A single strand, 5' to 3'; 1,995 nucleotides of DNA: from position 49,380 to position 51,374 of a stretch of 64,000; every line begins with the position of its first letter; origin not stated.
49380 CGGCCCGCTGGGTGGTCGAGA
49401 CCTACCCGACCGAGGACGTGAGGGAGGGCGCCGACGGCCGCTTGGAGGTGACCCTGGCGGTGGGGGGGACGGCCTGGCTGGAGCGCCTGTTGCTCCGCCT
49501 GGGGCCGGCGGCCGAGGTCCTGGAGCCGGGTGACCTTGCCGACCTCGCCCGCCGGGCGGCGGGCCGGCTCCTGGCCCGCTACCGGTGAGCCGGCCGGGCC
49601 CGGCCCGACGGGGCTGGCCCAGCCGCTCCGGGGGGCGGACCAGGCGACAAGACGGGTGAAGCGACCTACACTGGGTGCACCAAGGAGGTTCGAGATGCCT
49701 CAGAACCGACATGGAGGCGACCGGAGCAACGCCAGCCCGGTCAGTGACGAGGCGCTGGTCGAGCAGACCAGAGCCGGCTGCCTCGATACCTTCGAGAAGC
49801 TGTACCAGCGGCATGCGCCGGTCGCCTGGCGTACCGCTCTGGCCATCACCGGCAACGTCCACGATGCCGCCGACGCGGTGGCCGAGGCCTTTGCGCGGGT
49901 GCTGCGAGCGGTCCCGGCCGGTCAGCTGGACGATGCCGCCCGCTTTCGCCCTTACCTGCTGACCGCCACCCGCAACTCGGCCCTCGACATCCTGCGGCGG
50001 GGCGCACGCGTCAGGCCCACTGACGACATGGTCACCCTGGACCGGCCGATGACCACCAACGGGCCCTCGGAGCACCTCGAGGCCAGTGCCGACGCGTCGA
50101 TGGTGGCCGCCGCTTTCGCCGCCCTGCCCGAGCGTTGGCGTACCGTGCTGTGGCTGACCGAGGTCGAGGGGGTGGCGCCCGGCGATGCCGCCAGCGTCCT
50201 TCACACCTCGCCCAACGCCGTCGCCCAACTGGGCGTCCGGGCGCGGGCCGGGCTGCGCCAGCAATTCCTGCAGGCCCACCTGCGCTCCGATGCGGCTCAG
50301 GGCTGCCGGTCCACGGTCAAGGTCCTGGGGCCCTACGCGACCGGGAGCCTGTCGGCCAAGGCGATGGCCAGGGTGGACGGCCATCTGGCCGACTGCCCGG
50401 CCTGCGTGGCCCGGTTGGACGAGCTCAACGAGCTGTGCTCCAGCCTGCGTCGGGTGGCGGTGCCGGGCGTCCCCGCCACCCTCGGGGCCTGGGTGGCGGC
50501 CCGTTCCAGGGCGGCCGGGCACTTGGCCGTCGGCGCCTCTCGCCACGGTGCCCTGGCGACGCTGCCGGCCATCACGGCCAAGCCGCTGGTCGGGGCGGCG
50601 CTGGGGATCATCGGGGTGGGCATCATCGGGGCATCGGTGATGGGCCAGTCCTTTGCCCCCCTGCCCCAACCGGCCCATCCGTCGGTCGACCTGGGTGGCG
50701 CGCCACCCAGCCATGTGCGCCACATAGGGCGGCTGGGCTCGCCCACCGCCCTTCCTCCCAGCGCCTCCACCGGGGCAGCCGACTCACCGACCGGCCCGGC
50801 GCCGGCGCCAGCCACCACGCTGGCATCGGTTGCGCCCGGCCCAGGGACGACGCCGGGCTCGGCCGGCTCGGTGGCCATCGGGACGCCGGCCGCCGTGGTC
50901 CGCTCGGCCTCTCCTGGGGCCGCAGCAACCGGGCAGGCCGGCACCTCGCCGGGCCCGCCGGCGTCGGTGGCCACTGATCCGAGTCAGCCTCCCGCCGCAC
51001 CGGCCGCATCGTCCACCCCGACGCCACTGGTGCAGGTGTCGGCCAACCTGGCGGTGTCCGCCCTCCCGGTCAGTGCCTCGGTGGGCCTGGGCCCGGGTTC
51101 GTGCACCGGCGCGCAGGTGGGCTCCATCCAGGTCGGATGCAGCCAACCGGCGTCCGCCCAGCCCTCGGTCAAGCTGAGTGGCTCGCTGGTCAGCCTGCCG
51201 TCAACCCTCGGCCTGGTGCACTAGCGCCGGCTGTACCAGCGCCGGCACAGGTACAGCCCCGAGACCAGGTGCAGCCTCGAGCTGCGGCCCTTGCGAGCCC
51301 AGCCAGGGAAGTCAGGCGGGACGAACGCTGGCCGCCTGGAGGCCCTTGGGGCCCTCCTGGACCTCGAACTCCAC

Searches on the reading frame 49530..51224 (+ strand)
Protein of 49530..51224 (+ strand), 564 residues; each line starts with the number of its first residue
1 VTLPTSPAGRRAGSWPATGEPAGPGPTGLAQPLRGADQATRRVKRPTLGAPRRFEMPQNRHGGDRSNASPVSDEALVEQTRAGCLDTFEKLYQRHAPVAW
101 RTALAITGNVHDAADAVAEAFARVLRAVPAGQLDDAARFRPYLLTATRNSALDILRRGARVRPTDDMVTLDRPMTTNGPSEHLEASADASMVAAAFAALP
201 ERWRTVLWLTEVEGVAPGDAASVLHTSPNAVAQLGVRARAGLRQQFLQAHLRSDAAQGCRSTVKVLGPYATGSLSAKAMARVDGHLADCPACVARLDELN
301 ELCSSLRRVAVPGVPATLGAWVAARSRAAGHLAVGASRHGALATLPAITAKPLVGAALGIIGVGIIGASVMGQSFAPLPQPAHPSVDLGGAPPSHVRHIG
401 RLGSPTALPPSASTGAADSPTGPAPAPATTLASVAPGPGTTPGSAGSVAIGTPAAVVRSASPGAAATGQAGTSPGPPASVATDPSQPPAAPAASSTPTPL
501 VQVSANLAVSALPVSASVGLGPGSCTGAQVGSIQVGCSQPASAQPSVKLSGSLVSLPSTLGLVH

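Call 77: search_protein_families(library=pfam, proteins=[window:49530-51224:+], max_evalue=0.001)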
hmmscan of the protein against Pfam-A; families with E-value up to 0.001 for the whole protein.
window:49530-51224:+ (564 aa): 3 families
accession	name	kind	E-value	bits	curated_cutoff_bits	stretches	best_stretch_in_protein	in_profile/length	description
PF04542.20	Sigma70_r2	-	2.7e-13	49.9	24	1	91-160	1-70/71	Sigma-70 region 2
PF13490.11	zf-HC2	-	5.7e-06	26.8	22.2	1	259-292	1-34/35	Putative zinc-finger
PF08281.18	Sigma70_r4_2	-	6.3e-06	26.2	25.7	1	192-240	4-52/54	Sigma-70, region 4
